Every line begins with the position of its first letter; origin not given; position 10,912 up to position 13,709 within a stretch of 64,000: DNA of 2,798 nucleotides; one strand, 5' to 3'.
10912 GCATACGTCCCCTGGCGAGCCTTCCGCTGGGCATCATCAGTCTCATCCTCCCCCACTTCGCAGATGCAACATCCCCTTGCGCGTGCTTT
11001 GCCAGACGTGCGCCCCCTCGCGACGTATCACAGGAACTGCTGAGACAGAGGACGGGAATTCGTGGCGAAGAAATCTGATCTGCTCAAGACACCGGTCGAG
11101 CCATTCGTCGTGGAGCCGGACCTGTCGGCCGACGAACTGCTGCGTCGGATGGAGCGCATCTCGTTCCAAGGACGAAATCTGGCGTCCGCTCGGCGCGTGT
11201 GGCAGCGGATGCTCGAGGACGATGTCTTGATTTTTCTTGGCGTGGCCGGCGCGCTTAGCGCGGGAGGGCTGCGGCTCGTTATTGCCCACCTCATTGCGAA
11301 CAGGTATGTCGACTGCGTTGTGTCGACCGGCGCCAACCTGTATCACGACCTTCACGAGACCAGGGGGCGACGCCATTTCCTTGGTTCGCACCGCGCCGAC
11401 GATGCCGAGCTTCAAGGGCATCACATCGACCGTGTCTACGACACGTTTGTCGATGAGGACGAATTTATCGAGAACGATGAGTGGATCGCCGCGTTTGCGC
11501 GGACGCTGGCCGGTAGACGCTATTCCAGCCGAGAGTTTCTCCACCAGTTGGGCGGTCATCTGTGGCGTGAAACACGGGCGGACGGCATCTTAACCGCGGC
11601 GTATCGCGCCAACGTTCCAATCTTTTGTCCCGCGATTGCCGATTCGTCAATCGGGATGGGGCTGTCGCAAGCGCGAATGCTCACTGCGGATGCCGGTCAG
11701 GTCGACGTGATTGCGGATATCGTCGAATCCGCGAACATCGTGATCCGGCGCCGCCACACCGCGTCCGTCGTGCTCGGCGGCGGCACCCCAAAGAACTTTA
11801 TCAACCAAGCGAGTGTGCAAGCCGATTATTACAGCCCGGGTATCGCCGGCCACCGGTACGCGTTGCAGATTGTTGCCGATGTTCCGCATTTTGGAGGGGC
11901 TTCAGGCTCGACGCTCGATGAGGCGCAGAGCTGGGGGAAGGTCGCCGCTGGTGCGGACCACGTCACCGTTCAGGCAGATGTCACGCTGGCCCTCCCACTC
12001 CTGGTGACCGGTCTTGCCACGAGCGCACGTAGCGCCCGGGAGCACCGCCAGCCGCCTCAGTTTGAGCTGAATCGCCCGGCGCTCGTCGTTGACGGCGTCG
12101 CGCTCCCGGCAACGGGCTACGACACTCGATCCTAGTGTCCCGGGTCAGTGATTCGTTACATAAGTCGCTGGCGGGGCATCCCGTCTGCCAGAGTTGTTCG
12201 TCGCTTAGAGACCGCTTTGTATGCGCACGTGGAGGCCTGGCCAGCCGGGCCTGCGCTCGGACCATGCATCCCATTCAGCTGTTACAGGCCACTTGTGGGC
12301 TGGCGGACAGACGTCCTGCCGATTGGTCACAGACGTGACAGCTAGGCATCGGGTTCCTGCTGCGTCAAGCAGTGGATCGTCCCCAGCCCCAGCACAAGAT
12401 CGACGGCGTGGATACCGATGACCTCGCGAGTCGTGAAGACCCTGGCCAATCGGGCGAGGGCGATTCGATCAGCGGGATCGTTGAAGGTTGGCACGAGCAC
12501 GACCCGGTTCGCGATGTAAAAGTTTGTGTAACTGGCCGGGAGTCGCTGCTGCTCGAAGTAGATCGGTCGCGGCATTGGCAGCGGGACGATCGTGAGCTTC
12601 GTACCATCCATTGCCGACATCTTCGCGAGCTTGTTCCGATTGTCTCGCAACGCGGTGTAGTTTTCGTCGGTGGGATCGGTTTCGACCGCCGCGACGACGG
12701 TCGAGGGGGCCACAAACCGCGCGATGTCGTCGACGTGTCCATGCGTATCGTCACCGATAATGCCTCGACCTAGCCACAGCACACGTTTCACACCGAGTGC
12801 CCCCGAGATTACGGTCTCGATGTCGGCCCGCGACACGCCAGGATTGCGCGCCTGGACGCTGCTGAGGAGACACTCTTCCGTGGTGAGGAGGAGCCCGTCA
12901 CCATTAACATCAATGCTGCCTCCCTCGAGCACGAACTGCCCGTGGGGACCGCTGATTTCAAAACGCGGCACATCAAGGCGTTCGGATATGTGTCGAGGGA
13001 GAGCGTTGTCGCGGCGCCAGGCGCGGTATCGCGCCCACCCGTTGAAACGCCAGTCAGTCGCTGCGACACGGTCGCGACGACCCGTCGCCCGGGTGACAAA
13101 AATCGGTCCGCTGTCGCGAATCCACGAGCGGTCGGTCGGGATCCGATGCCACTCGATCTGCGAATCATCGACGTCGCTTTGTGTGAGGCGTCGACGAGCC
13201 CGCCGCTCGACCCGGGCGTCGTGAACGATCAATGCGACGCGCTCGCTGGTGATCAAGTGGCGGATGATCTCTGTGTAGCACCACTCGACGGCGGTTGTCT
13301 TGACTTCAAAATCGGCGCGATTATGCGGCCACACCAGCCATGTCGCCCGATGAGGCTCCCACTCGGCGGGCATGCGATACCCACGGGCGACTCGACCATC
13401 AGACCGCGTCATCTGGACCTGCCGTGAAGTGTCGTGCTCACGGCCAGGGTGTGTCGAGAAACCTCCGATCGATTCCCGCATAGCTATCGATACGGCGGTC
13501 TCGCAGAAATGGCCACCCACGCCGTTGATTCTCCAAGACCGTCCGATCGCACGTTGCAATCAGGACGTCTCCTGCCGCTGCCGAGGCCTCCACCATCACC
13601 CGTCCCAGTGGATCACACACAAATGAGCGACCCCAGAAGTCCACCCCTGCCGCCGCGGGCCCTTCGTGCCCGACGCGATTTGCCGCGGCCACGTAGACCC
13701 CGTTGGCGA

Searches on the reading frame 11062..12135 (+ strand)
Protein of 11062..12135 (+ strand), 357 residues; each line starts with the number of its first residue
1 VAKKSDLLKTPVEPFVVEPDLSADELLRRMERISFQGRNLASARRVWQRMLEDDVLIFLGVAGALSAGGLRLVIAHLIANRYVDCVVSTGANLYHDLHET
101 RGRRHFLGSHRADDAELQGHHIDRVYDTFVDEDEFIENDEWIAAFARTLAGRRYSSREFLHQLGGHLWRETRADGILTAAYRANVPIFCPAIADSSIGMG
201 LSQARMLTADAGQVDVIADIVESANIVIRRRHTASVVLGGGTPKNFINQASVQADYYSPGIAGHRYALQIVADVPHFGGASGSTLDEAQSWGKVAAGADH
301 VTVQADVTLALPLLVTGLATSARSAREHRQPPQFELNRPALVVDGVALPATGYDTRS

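Call 101: search_protein_families(library=pfam, proteins=[window:11062-12135:+], max_evalue=0.001)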
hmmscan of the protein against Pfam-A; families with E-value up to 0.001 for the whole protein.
window:11062-12135:+ (357 aa): 1 family
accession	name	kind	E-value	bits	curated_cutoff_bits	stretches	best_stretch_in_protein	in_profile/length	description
PF01916.23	DS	-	2.7e-86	289.9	27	1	25-316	1-286/288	Deoxyhypusine synthase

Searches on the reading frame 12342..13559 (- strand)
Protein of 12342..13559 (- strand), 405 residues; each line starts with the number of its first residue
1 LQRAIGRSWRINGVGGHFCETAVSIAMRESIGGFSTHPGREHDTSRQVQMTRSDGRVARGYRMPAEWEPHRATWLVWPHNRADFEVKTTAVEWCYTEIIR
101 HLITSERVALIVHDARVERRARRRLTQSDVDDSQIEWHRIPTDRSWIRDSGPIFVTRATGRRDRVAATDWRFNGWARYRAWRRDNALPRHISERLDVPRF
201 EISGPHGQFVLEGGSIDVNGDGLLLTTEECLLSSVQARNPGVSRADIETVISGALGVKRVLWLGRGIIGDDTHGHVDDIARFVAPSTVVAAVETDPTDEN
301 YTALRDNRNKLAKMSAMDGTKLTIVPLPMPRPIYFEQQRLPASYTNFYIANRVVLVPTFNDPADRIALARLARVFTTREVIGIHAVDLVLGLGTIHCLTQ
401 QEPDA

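Call 53: search_protein_families(library=pfam, proteins=[L121:28-834:-], max_evalue=0.01)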
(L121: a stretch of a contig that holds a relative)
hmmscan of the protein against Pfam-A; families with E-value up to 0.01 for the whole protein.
L121:28-834:- (268 aa): 2 families
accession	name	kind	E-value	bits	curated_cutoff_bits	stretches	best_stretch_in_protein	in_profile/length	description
PF00483.29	NTP_transferase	-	3e-15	56.9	21.2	1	2-235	1-216/245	Nucleotidyl transferase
PF12804.13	NTP_transf_3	-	2.3e-08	34.8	27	1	3-132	1-108/160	MobA-like NTP transferase domain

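Call 54: find_homologous_proteins(query=window:12342-13559:-, max_evalue=1e-40)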
Query window:12342-13559:- (405 aa): 8000 proteins with E <= 1e-40 among 8000 candidates; the best 120 are listed.
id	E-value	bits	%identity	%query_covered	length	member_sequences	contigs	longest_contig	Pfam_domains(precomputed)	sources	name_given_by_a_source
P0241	5.4e-250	848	98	93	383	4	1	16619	PF04371.21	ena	-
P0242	1.8e-235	800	97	88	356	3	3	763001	PF04371.21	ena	-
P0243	2.2e-196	671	84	85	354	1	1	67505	PF04371.21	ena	-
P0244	4.0e-177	608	77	86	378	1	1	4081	PF04371.21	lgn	-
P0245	3.2e-167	575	71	85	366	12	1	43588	PF04371.21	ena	-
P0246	8.3e-165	567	71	85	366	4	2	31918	PF04371.21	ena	-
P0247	2.2e-162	559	70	85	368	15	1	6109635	PF04371.21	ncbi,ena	-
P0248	7.2e-161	554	69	85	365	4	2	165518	PF04371.21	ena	-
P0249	7.0e-159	548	69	85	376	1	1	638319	PF04371.21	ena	-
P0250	3.0e-155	536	67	85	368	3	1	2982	PF04371.21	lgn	-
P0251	4.1e-155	535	66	86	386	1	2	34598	PF04371.21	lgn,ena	-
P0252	1.7e-154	533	67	85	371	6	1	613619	PF04371.21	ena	-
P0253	1.1e-153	530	66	85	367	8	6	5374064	PF04371.21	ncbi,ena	-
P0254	1.6e-153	530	65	87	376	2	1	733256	PF04371.21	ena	-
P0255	3.0e-152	526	66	85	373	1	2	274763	PF04371.21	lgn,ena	-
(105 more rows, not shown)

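Call 55: find_encoding_contigs(protein=P0243, flank=10000, max_places=1)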
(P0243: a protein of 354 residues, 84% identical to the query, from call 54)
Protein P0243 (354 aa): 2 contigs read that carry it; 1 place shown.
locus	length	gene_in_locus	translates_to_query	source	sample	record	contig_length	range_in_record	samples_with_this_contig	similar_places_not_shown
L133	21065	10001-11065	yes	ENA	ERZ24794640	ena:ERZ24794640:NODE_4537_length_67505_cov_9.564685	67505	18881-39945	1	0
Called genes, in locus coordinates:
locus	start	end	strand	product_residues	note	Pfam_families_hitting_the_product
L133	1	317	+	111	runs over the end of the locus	-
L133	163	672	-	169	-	-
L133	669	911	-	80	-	-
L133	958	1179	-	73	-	-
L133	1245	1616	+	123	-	PF01627:Hpt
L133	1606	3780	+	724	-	PF00072:Response_reg, PF08447:PAS_3, PF00990:GGDEF, PF00563:EAL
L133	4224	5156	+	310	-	PF03328:HpcH_HpaI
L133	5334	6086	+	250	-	-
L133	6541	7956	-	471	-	-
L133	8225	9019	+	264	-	PF09976:TPR_21 (faint), PF13174:TPR_6 (faint)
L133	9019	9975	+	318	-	PF00795:CN_hydrolase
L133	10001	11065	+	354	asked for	PF04371:PAD_porph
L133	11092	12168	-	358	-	PF01916:DS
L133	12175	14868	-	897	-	PF01624:MutS_I, PF05188:MutS_II, PF05192:MutS_III, PF05190:MutS_IV, PF00488:MutS_V, PF27441:MutS_C (weak)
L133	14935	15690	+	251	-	PF00814:TsaD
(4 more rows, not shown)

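Call 56: find_encoding_contigs(protein=P0242, flank=10000, max_places=3)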
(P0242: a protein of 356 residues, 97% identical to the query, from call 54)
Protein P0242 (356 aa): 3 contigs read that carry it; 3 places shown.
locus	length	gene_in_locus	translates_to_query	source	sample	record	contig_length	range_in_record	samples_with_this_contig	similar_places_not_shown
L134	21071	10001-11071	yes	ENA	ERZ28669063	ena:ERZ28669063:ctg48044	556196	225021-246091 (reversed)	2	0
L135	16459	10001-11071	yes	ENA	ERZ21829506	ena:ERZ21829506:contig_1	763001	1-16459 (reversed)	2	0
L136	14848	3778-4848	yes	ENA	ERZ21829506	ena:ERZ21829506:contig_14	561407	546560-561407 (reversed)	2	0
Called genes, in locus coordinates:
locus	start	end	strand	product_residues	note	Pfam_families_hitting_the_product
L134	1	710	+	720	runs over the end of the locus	PF00072:Response_reg, PF00989:PAS (weak), PF21815:PAS_PdeA (faint), PF08447:PAS_3, PF00990:GGDEF, PF00563:EAL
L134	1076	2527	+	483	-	-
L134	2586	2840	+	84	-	PF01797:Y1_Tnp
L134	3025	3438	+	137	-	-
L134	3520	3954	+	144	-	PF00515:TPR_1 (faint), PF07719:TPR_2 (faint), PF13181:TPR_8 (faint), PF13371:TPR_9 (faint), PF13414:TPR_11 (faint), PF13424:TPR_12 (faint), PF13432:TPR_16, PF14559:TPR_19 (weak), +3 more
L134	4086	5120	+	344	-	PF03328:HpcH_HpaI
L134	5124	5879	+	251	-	-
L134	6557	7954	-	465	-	-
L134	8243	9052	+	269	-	PF09976:TPR_21 (faint), PF07719:TPR_2 (faint), PF13174:TPR_6 (faint), PF13424:TPR_12 (faint), PF13428:TPR_14 (faint), PF13432:TPR_16 (faint), PF14559:TPR_19 (faint), PF13176:TPR_7 (faint)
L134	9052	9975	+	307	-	PF00795:CN_hydrolase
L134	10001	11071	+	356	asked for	PF04371:PAD_porph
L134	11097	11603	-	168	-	PF13358:DDE_3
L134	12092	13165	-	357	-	PF01916:DS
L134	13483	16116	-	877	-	PF01624:MutS_I, PF05188:MutS_II, PF05192:MutS_III, PF05190:MutS_IV, PF00488:MutS_V, PF27441:MutS_C (faint)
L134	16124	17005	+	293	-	PF00814:TsaD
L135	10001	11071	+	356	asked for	PF04371:PAD_porph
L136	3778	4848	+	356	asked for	PF04371:PAD_porph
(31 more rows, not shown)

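Call 67: find_encoding_contigs(protein=P0241, flank=10000, max_places=3)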
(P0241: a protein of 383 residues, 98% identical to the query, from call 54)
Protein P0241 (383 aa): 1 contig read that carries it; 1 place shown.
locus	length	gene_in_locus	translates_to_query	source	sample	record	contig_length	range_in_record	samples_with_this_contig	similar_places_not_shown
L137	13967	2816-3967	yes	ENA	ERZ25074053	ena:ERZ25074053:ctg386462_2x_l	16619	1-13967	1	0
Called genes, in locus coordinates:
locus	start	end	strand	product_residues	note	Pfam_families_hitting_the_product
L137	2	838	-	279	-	?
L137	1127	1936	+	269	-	PF09976:TPR_21 (faint), PF07719:TPR_2 (faint), PF13174:TPR_6 (faint), PF13428:TPR_14 (faint), PF14559:TPR_19 (faint), PF13176:TPR_7 (faint), PF13432:TPR_16 (weak)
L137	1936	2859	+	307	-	PF00795:CN_hydrolase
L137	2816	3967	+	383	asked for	PF04371:PAD_porph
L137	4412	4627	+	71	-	-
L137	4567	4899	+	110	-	-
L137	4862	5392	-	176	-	PF01916:DS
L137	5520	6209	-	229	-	-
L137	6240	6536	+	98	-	-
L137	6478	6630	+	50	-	-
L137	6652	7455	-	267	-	PF05192:MutS_III (weak), PF00488:MutS_V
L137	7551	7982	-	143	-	PF05192:MutS_III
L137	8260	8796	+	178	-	-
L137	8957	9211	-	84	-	-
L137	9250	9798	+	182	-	-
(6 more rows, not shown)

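Call 68: find_encoding_contigs(protein=P0245, flank=10000, max_places=2)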
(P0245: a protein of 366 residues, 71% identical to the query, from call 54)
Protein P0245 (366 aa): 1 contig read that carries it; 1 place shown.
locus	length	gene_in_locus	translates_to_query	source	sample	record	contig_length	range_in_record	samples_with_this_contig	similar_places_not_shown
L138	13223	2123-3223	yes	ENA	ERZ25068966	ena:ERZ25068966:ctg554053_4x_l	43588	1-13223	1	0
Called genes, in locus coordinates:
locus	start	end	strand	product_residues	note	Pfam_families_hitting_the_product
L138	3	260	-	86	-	?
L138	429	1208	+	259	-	PF09976:TPR_21, PF13428:TPR_14 (faint), PF07719:TPR_2 (faint), PF13174:TPR_6 (faint), PF13176:TPR_7 (faint), PF14559:TPR_19 (faint), PF13424:TPR_12 (weak), PF13432:TPR_16 (weak), +2 more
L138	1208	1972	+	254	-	PF00795:CN_hydrolase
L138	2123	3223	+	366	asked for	PF04371:PAD_porph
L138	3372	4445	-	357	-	PF01916:DS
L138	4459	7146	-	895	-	PF01624:MutS_I, PF05188:MutS_II, PF05192:MutS_III, PF05190:MutS_IV, PF00488:MutS_V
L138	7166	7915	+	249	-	PF00814:TsaD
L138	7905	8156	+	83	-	-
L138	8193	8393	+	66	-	-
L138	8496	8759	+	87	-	PF04325:DUF465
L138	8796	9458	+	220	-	PF02666:PS_Dcarbxylase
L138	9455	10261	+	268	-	PF01066:CDP-OH_P_transf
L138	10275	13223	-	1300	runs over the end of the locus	PF13581:HATPase_c_2 (faint), PF00672:HAMP, PF00512:HisKA (weak), PF02518:HATPase_c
